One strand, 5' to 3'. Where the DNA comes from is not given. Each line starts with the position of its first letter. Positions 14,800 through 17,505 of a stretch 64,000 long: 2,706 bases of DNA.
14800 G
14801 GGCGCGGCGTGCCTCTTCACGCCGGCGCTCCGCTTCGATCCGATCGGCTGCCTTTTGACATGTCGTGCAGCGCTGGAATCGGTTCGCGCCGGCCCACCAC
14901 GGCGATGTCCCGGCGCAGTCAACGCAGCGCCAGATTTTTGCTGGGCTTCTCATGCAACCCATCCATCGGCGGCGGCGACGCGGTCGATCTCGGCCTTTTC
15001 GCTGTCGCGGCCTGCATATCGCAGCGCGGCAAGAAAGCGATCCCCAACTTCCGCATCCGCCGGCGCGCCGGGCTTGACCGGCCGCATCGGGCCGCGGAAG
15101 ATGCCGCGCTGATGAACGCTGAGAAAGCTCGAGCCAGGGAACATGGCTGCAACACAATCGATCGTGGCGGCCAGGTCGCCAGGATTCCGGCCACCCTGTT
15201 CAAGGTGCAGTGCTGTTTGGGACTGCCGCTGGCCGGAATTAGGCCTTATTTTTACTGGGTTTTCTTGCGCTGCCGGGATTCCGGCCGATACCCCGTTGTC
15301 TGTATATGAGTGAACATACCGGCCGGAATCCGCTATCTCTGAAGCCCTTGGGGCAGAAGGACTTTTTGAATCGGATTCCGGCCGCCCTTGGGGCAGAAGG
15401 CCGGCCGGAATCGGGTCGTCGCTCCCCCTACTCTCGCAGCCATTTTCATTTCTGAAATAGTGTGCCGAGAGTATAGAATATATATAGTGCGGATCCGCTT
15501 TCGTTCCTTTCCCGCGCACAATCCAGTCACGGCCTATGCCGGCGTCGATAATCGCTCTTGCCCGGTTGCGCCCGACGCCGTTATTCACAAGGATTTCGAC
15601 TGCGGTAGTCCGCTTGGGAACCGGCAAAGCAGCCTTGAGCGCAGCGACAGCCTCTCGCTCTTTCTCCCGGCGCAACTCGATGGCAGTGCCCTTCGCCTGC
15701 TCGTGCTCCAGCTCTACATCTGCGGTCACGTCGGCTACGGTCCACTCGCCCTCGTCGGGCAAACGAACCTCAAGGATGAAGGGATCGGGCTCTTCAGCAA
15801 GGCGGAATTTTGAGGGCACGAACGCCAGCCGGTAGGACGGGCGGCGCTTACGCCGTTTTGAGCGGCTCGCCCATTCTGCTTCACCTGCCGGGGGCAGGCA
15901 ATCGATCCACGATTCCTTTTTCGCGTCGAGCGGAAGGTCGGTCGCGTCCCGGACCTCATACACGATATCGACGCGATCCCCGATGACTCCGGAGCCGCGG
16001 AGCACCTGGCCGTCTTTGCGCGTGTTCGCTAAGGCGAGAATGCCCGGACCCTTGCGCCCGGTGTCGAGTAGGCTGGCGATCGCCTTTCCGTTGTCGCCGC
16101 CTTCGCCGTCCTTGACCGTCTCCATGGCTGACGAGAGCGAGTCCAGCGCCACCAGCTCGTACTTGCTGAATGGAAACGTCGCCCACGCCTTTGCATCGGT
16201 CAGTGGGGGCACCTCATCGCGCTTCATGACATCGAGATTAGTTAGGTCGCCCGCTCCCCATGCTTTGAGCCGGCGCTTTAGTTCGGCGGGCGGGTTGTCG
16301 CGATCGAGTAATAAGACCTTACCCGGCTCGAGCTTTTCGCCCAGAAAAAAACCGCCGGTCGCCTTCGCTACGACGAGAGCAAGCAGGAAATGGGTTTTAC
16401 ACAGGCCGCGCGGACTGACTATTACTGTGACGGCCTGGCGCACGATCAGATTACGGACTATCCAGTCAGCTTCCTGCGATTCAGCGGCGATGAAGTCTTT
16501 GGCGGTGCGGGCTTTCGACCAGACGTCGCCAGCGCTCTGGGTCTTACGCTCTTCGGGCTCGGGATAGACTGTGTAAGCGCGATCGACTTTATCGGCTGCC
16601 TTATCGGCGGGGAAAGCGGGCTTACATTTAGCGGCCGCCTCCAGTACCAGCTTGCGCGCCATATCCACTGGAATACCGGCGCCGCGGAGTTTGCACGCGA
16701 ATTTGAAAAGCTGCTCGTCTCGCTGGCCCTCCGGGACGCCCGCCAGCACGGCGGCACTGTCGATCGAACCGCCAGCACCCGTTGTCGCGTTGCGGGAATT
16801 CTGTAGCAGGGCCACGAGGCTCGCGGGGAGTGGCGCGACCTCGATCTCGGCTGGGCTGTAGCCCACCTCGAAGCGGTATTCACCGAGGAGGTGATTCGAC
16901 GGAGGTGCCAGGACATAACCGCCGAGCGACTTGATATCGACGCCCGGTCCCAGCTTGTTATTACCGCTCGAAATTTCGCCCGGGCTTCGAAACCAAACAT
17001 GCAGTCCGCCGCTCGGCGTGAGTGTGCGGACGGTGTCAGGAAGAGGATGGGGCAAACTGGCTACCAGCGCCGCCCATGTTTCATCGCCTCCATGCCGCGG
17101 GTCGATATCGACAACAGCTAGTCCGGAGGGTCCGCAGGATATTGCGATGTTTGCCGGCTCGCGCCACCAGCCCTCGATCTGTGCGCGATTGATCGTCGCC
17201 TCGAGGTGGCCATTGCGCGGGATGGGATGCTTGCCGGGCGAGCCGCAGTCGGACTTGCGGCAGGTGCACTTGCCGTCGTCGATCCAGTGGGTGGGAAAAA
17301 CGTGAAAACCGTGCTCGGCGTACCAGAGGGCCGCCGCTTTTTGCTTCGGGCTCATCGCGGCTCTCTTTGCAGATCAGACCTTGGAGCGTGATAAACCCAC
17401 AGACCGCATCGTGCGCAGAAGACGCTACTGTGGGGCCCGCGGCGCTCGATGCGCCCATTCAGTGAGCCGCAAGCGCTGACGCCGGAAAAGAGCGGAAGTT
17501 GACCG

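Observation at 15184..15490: DNA-level iterons and an AT-rich tract inside the replicase ORF: probable origin of replication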

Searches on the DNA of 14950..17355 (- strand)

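Call 49: search_rna_families(source=window, start=15050, end=15600, threshold=evalue, max_evalue=1)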
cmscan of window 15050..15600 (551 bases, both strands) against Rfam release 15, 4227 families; matches with E-value up to 1: 0.
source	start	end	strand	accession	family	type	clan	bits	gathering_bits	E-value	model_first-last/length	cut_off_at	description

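Call 50: search_rna_families(sources=[L001, L009, L039, L045, L051, L056, L059, L062, L068, L085, L093, L098, L040, L054, L058], threshold=gathering)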
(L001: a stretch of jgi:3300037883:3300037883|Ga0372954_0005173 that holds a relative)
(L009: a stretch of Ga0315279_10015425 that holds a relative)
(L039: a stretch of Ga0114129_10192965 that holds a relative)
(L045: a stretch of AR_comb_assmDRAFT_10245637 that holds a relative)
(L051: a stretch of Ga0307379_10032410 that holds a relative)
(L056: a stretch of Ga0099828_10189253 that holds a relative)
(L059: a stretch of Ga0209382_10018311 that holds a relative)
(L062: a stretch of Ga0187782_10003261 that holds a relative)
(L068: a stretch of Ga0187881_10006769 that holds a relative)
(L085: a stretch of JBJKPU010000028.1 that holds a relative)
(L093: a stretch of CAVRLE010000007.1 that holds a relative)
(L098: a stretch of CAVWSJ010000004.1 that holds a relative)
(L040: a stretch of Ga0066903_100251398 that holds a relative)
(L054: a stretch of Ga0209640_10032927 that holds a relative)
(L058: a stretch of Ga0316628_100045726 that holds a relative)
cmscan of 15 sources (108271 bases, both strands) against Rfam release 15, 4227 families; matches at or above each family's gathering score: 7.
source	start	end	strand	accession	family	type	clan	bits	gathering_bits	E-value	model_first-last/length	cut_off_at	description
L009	33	106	-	RF00005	tRNA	Gene; tRNA;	CL00001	77.7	29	3.9e-15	1-71/71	no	tRNA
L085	1615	1688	+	RF00005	tRNA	Gene; tRNA;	CL00001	73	29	8.1e-14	1-71/71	no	tRNA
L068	790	861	+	RF00005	tRNA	Gene; tRNA;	CL00001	72.4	29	1.1e-13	1-71/71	no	tRNA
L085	1468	1541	+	RF00005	tRNA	Gene; tRNA;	CL00001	71.5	29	2.1e-13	1-71/71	no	tRNA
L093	7824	7895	-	RF00005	tRNA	Gene; tRNA;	CL00001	64.1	29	2.3e-11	1-71/71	no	tRNA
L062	1071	1145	+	RF00005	tRNA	Gene; tRNA;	CL00001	63.5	29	3.3e-11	1-71/71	no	tRNA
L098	1993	2062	+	RF02996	int-alpA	Gene; sRNA;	-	38.2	35.8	0.00044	1-71/71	no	int-alpA RNA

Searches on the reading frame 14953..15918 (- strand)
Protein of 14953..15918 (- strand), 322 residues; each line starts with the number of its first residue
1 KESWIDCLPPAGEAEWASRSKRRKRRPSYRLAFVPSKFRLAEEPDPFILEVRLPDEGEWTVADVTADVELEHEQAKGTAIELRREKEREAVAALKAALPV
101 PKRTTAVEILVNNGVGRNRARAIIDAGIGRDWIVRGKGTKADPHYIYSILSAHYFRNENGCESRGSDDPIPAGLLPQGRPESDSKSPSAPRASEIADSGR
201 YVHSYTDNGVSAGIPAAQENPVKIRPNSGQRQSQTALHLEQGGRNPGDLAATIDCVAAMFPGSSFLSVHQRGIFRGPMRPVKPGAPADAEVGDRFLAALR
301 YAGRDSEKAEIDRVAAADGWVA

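Call 42: predict_structure(alignment_id=A3)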
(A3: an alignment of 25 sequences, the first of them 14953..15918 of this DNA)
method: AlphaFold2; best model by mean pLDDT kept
length: 322 residues; sequences in the alignment: 25
mean_pLDDT: 67.5   pTM: 0.44
mean pLDDT of the five models: 67.5, 65.2, 65.1, 64.5, 62.8
residues with pLDDT >= 90: 107; 70-90: 34; 50-70: 66; < 50: 115
segments of 3 or more residues with pLDDT < 50: 161-165, 173-176, 184-186, 191-203, 205-214, 216-288, 320-322
pLDDT, mean of each block of 10 residues (from residue 1): 58 65 75 87 91 91 94 94 98 97 97 98 97 94 95 67 52 50 51 45 43 44 41 39 41 41 35 38 47 62 67 70 46
secondary structure, 60 per line:
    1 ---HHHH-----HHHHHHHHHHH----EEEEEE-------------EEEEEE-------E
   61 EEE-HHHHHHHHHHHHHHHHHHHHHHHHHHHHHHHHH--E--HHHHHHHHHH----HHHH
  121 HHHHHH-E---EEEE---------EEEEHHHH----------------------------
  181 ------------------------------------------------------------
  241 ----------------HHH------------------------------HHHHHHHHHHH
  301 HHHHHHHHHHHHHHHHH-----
elements in order: H4-7 H13-23 E28-33 E47-52 E60-63 H65-97 H103-112 H117-126 E132-135 E145-148 H149-152 H290-317

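Call 45: fold_search(model_id=the predicted structure, library=pdb)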
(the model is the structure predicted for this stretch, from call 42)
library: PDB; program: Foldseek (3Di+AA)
matches with E <= 10: 122; with E <= 0.001: 0
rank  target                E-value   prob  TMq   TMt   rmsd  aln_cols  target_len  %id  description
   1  3e6m_D                6.0e-01  0.35  0.16  0.30  19.4       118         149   13  The crystal structure of a MarR family transcriptional regulator from Silicibacter pomeroyi DSS. (released 2008-09-02)
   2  8js5_A                9.8e-01  0.06  0.14  0.17  15.4       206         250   13  Dimeric PAS domains of oxygen sensor FixL with ferric unliganded heme (released 2024-06-26)
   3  5loe_A                1.3e+00  0.11  0.14  0.17  15.8       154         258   16  Structure of full length Cody from Bacillus subtilis in complex with Ile (released 2017-01-11)
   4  3vb2_A                1.4e+00  0.25  0.16  0.33   5.4        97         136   12  Crystal Structure of the Reduced Form of MarR from E.coli (released 2013-01-30)
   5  8c7o_A                1.4e+00  0.15  0.14  0.16  12.7       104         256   18  Unliganded transcriptional pleiotropic repressor CodY from Staphylococcus aureus (released 2023-06-28)
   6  8esd_F                1.5e+00  0.33  0.12  0.38   7.7        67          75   16  Crystal structure of COMMD7-COMMD9-COMMD5-COMMD10 tetramer (released 2023-05-24)
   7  4em0                  1.6e+00  0.16  0.14  0.27   9.9       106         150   14  staphylococcus aureus MarR in complex with salicylate and kanamycin (released 2013-04-17)
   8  8c7t_B                1.8e+00  0.30  0.17  0.20  12.5        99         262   18  Unliganded transcriptional pleiotropic repressor CodY from Enterococcus faecalis (released 2023-06-28)
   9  8js5_B                1.8e+00  0.09  0.11  0.13   6.6        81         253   18  Dimeric PAS domains of oxygen sensor FixL with ferric unliganded heme (released 2024-06-26)
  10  9f91_I                1.9e+00  0.21  0.10  0.37  14.7        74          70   14  Crystal structure of a designed Respiratory Syncytial Virus immunogen in complex with RSV90 fab (released 2025-05-21)
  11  5wam_A                2.1e+00  0.30  0.10  0.27   8.8        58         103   17  Structure of BamE from Neisseria gonorrhoeae (released 2017-12-06)
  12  4v6w_AK               2.1e+00  0.12  0.14  0.36  13.9       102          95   10  Structure of the D. melanogaster 80S ribosome (released 2014-07-09)
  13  3w6j_B                2.1e+00  0.12  0.17  0.28  17.8       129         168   18  Crystal structure of ScpAB core complex (released 2013-04-24)
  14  5loo_A                2.1e+00  0.11  0.14  0.17  14.1       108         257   18  Structure of full length unliganded CodY from Bacillus subtilis (released 2017-01-11)
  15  4ems_B                2.1e+00  0.07  0.12  0.11   9.5       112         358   16  Crystal Structure Analysis of Coniferyl Alcohol 9-O-Methyltransferase from Linum Nodiflorum (released 2013-05-01)
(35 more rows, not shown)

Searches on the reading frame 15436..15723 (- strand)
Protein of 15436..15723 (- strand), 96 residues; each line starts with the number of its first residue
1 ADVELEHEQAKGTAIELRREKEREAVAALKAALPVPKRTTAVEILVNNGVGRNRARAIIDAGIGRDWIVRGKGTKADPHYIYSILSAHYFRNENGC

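Call 81: search_solved_structures(query=A4, max_evalue=10, show_alignments=2)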
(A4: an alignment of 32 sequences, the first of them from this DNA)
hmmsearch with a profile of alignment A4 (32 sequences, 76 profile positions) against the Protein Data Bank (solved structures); distinct sequences matched with E-value up to 10: 5.
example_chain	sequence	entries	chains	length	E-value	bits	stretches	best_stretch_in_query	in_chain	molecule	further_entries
7udk_A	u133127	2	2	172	0.69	13.2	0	25-41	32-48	Designed helical repeat protein (DHR) RPB_LRP2_R4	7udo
9d26_A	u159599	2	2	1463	0.75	13.1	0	26-44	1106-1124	HmuS heme dechelatase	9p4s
2cpw_A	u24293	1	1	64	1.2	12.4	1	17-52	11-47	Cbl-interacting protein Sts-1 variant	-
1y88_A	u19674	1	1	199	1.2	12.4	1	26-48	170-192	Hypothetical protein AF1548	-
9n9p_D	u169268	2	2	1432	2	11.7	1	39-68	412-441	DNA-directed RNA polymerase subunit beta'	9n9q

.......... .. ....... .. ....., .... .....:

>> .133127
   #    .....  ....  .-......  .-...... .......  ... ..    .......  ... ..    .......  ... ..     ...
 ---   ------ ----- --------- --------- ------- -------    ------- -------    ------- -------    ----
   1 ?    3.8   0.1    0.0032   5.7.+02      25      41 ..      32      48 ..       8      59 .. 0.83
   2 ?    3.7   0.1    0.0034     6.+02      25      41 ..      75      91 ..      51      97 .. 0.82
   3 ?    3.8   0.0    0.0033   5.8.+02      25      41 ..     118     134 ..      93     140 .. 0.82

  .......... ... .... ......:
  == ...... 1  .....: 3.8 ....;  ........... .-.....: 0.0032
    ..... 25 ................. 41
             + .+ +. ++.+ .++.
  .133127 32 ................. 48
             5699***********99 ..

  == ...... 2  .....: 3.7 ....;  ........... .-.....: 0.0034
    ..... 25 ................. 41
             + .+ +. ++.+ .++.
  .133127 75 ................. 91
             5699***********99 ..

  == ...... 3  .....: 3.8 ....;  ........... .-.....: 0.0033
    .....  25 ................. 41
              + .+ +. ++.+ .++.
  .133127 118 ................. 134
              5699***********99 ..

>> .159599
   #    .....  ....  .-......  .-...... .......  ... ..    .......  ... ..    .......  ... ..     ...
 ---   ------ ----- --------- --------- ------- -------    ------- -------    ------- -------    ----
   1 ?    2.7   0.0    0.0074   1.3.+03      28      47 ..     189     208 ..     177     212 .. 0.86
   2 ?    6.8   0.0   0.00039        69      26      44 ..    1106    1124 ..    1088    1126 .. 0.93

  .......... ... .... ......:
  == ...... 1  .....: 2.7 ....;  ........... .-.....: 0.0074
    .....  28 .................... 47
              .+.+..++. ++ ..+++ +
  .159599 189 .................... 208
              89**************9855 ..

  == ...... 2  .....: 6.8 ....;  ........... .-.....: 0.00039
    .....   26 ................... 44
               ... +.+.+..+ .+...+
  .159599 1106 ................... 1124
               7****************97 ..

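Call 87: predict_structure(alignment_id=A5)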
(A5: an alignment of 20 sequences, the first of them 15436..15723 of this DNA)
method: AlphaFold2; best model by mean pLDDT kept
length: 96 residues; sequences in the alignment: 20
mean_pLDDT: 87.4   pTM: 0.69
mean pLDDT of the five models: 87.4, 85.7, 83.1, 82.5, 79.8
residues with pLDDT >= 90: 63; 70-90: 22; 50-70: 10; < 50: 1
segments of 3 or more residues with pLDDT < 50: none
pLDDT, mean of each block of 10 residues (from residue 1): 75 89 94 93 96 96 92 90 79 58
secondary structure, 60 per line:
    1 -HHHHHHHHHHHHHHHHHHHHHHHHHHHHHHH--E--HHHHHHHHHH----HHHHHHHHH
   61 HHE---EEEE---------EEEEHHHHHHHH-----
elements in order: H2-32 H38-47 H52-62 E67-70 E80-83 H84-91

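Call 89: fold_search(model_id=the predicted structure, library=pdb)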
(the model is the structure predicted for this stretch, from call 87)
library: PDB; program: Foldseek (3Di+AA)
matches with E <= 10: 451; with E <= 0.001: 0
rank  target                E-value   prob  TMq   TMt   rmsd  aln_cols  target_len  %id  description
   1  9gc3_A                2.6e-01  0.82  0.48  0.11   7.5        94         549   10  yeast TFIIIC TauB subcomplex bound to a tRNA gene (released 2024-11-27)
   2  4ejo_A                5.0e-01  0.63  0.51  0.45   5.7        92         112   13  Crystal structure of padr family transcriptional regulator from Eggerthella lenta DSM 2243 (released 2012-04-25)
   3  7dvt                  5.3e-01  0.41  0.45  0.32   6.9       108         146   13  Crystal structure of heme sensor protein PefR in complex with heme and carbon monoxide (released 2021-09-29)
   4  4ejo_B                5.7e-01  0.41  0.44  0.40   6.1        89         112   13  Crystal structure of padr family transcriptional regulator from Eggerthella lenta DSM 2243 (released 2012-04-25)
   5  5h3r_A                5.7e-01  0.33  0.42  0.32   5.3        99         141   13  Crystal Structure of mutant MarR C80S from E.coli complexed with operator DNA (released 2017-08-02)
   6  8yrs_B                6.5e-01  0.41  0.31  0.07   8.0        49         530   18  Crystal structure of human RECQ1 helicase containing a flexible linker in complex with tailed duplex DNA (released 2024-09-04)
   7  6pln_B                7.9e-01  0.38  0.42  0.39   6.3        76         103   18  X-ray crystal structure of Pyrococcus furiosus general transcription factor TFE-alpha (released 2020-07-08)
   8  5h3r_B                7.9e-01  0.28  0.42  0.32   5.1        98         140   13  Crystal Structure of mutant MarR C80S from E.coli complexed with operator DNA (released 2017-08-02)
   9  3w6j_E                7.9e-01  0.28  0.38  0.26   6.3        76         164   16  Crystal structure of ScpAB core complex (released 2013-04-24)
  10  6pcp_A                8.5e-01  0.51  0.43  0.31   6.1        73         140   14  Mechanism for regulation of DNA binding of Bordetella bronchiseptica BpsR by 6-hydroxynicotinic acid (released 2019-11-06)
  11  4i98_C                8.5e-01  0.28  0.39  0.26   6.8        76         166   17  Crystal structure of the complex between ScpA(residues 1-160)-ScpB(residues 1-183) (released 2013-01-30)
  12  8yrs_A                9.1e-01  0.33  0.31  0.07   8.1        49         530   18  Crystal structure of human RECQ1 helicase containing a flexible linker in complex with tailed duplex DNA (released 2024-09-04)
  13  6jtz_B                9.1e-01  0.30  0.29  0.11   7.8        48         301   17  Crystal Structure of hRecQ1_D2-Zn-WH containing mutation on beta-hairpin (released 2020-04-15)
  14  3hhh_A                9.7e-01  0.51  0.50  0.48   4.9        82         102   11  Crystal structure of transcriptional regulator, a member of PadR family, from Enterococcus faecalis V583 (released 2009-06-02)
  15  3vod_A                9.7e-01  0.23  0.42  0.32   6.0        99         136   13  Crystal Structure of mutant MarR C80S from E.coli (released 2013-03-06)
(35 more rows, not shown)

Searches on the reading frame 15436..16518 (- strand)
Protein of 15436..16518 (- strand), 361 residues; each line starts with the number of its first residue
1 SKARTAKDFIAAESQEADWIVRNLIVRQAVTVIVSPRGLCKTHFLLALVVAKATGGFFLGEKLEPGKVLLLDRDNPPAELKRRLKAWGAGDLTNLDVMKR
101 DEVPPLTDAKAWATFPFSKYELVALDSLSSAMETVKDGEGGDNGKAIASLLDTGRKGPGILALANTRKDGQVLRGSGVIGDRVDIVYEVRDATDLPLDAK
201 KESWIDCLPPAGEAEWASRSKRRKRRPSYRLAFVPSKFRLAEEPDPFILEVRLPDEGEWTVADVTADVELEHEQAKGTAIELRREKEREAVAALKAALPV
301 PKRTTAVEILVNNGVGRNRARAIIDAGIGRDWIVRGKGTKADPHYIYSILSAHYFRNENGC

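Call 73: search_dna_similar(query=window:15436-16518:-, collection=plasmids, mode=protein, max_rows=15)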
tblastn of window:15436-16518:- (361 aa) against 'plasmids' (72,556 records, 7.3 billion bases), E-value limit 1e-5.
No match.

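Call 74: search_dna_similar(query=window:15436-16518:-, collection=phages, mode=protein, max_rows=15)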
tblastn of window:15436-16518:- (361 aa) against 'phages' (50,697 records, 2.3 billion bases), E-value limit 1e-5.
No match.
